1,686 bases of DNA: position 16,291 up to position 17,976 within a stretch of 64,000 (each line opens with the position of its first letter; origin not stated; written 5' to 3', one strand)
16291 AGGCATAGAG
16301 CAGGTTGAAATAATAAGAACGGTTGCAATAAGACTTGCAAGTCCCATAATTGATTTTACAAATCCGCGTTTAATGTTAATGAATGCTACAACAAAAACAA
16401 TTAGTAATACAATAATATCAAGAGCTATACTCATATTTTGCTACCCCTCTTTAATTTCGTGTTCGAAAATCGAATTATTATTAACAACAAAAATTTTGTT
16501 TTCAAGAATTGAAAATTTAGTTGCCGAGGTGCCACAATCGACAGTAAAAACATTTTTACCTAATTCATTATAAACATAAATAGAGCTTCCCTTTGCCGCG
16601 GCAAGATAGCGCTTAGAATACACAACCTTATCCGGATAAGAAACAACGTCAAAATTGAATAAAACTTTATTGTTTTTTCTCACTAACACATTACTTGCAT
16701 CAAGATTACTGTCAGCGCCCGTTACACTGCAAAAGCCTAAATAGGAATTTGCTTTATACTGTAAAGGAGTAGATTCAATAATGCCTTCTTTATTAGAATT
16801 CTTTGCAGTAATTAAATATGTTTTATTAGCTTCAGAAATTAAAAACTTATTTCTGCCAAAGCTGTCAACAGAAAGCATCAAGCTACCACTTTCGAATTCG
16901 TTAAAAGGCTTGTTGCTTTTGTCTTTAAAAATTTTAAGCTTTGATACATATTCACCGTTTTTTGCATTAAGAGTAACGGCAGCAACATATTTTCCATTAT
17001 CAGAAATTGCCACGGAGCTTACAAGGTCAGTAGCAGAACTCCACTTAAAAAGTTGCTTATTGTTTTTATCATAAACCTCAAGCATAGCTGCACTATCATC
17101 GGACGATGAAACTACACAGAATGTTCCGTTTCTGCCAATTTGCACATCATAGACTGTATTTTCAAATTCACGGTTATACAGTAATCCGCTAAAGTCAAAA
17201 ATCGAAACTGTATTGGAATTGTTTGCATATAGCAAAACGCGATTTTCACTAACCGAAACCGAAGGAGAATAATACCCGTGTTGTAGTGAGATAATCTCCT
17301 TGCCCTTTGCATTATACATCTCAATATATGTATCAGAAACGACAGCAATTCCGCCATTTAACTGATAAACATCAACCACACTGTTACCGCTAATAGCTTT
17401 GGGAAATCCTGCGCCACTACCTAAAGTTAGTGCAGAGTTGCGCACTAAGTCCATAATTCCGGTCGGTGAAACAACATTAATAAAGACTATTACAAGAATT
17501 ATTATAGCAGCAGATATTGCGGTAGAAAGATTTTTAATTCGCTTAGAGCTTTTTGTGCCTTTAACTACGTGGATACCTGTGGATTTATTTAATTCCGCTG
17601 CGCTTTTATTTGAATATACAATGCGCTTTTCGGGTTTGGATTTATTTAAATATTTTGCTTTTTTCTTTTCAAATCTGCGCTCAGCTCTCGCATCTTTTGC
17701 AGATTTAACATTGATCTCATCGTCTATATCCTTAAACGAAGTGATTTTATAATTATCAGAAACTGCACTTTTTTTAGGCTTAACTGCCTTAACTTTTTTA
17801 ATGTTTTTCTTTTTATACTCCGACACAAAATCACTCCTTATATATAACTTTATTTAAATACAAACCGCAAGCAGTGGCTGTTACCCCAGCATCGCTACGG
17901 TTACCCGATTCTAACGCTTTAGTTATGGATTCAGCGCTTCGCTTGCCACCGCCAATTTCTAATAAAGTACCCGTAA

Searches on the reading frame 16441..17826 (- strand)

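Call 17: search_protein_families(library=pfam, proteins=[window:16441-17826:-], max_evalue=0.001)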
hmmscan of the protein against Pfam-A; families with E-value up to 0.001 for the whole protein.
window:16441-17826:- (461 aa): 4 families
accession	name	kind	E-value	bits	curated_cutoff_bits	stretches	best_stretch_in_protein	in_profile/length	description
PF18975.6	DUF5711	-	7.8e-20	71.8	26.3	1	149-453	20-339/344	Family of unknown function (DUF5711)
PF24817.1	WD40_WDHD1_1st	-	1.3e-07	31.6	109.9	1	161-285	22-147/291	WDHD1 first WD40 domain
PF24805.1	EIF3I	-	7.5e-06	25.7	200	0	193-281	156-244/324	EIF3I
PF24814.1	WD40_Prp19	-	0.00038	20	320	0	164-285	155-279/281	Prp19 WD40 domain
